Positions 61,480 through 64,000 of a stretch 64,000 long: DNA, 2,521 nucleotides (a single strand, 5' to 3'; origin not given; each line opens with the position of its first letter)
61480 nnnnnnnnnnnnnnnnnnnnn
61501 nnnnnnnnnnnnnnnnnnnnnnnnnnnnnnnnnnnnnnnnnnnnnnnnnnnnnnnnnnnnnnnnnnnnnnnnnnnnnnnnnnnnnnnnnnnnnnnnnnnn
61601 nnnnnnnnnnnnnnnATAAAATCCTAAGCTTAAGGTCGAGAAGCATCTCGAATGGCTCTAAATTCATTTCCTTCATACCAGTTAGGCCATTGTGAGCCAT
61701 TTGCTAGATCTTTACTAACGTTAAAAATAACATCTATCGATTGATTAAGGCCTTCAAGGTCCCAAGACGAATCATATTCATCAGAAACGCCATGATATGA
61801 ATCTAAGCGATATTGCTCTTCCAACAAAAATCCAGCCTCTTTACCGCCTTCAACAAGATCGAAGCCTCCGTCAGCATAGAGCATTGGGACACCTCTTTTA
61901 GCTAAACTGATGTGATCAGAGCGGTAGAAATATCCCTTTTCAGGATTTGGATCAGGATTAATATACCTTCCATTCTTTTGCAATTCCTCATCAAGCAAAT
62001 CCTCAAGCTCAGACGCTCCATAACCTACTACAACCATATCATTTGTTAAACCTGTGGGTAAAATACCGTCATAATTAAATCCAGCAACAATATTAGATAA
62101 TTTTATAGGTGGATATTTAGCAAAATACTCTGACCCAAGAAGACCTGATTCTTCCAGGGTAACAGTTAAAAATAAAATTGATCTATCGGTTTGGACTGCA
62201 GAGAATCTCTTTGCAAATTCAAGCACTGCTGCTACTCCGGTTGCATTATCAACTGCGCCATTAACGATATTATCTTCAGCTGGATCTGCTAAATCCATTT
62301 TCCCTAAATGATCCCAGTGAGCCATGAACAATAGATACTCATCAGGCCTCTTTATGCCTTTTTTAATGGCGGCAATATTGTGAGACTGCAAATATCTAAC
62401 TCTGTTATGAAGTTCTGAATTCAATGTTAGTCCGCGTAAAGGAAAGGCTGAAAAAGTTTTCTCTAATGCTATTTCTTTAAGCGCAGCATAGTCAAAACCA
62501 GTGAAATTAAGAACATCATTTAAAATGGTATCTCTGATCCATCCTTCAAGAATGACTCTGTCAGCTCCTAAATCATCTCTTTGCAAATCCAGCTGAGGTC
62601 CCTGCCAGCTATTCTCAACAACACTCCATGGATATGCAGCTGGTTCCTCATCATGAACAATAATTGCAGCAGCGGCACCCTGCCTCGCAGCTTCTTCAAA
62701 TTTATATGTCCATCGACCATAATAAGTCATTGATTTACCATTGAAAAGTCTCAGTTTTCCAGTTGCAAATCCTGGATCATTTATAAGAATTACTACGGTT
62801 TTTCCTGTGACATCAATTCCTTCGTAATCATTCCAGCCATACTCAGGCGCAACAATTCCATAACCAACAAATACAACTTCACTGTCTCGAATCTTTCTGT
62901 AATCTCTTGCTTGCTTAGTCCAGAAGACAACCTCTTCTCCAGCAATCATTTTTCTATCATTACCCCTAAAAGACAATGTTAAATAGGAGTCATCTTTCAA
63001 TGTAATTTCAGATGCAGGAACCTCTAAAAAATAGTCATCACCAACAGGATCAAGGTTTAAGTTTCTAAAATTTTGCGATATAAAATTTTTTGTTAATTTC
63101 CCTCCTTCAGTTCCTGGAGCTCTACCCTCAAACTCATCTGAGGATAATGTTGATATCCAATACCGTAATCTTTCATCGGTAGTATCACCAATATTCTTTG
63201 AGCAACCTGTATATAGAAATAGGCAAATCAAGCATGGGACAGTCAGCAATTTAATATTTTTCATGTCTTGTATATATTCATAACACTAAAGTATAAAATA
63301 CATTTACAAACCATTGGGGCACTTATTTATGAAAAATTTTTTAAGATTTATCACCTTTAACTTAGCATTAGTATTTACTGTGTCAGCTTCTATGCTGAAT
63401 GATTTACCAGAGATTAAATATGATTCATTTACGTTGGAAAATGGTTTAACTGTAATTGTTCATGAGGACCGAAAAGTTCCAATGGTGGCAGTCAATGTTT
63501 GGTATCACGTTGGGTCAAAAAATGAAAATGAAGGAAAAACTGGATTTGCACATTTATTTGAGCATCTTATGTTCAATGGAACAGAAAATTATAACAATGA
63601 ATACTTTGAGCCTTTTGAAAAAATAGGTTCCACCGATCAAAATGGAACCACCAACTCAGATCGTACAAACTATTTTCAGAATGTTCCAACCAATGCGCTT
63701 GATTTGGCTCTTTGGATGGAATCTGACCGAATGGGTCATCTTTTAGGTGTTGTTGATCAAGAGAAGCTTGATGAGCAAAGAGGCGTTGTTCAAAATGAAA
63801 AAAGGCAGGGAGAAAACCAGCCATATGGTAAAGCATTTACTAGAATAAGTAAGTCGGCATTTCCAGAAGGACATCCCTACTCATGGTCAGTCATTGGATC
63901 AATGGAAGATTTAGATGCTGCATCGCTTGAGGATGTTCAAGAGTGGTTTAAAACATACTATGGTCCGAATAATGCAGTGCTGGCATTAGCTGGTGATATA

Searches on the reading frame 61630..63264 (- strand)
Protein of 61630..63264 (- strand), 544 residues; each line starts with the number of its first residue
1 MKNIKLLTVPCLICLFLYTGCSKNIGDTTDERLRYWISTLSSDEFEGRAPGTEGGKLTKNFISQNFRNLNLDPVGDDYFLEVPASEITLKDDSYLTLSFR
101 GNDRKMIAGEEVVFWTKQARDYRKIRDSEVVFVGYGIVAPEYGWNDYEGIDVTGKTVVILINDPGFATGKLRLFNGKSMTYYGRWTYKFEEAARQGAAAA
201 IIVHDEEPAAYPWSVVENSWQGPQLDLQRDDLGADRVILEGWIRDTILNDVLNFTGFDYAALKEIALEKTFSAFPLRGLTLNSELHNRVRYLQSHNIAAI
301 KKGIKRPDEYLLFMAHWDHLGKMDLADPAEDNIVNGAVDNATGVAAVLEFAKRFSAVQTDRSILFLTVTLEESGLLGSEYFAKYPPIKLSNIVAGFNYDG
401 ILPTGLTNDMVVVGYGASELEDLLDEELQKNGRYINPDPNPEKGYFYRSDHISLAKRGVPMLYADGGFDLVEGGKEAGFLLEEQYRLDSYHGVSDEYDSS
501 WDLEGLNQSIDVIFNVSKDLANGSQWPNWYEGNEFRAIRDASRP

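Call 23: search_protein_families(library=pfam, proteins=[window:61630-63264:-])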
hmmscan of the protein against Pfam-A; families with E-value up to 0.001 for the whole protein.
window:61630-63264:- (544 aa): 3 families
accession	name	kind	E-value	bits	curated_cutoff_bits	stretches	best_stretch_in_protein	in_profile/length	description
PF04389.22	Peptidase_M28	-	2.2e-39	135.6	21.3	1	296-513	1-189/193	Peptidase family M28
PF02225.27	PA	-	0.00082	19.9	23.9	0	145-208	16-62/95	PA domain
PF05343.19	Peptidase_M42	-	0.00084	18.9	23.2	0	330-383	125-178/292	M42 glutamyl aminopeptidase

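Call 86: find_encoding_contigs(protein=window:61630-63264:-, flank=10000, max_places=2)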
Protein window:61630-63264:- (544 aa): 23 contigs read that carry it; 2 places shown.
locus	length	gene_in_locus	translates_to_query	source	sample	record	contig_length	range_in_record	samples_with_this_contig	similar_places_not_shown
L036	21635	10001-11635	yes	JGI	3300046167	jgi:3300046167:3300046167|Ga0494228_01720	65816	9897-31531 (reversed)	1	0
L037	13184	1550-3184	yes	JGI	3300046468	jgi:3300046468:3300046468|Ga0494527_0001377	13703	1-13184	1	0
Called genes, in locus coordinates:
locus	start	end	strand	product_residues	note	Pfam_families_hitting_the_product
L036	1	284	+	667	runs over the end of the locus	PF12228:DUF3604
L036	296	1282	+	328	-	PF13483:Lactamase_B_3, PF12706:Lactamase_B_2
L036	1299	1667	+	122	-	PF09996:DUF2237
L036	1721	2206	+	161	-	-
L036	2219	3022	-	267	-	PF04116:FA_hydroxylase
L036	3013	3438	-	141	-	PF04116:FA_hydroxylase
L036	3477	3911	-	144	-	PF03061:4HBT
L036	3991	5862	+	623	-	PF00005:ABC_tran, PF02463:SMC_N (faint), PF03193:RsgA_GTPase (faint), PF00004:AAA (faint), PF01926:MMR_HSR1 (faint), PF12848:ABC_tran_Xtn, PF00005:ABC_tran, PF16326:ABC_tran_CTD (weak), +1 more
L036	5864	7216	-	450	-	PF00067:p450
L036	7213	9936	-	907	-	PF00675:Peptidase_M16, PF05193:Peptidase_M16_C, PF00675:Peptidase_M16, PF05193:Peptidase_M16_C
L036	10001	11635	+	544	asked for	PF04389:Peptidase_M28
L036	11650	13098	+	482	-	PF01946:Thi4 (weak), PF07992:Pyr_redox_2 (weak), PF13450:NAD_binding_8, PF13738:Pyr_redox_3, PF00743:FMO-like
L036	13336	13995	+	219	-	PF07690:MFS_1 (weak), PF13347:MFS_2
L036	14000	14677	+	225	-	PF13347:MFS_2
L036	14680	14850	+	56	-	PF00301:Rubredoxin, PF21349:RUBY_RBDX (faint)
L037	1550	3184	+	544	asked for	PF04389:Peptidase_M28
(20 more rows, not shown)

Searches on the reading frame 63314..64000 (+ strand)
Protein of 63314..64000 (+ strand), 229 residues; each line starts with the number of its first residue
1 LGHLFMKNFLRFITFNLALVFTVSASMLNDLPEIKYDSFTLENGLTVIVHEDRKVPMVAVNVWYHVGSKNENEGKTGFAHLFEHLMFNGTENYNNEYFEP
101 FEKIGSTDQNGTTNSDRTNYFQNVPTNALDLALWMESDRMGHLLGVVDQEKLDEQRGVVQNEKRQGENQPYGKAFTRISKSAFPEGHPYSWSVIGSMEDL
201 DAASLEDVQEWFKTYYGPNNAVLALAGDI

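Call 69: search_protein_families(library=pfam, max_evalue=0.01, proteins=[window:63314-64000:+])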
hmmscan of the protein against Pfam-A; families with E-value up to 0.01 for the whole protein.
window:63314-64000:+ (229 aa): 2 families
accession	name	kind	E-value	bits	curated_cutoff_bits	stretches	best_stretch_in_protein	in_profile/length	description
PF00675.25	Peptidase_M16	-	2.6e-19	70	22.3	1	47-183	2-136/149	Insulinase (Peptidase family M16)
PF05193.26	Peptidase_M16_C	-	3.8e-05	24.1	23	1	204-229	3-28/181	Peptidase M16 inactive domain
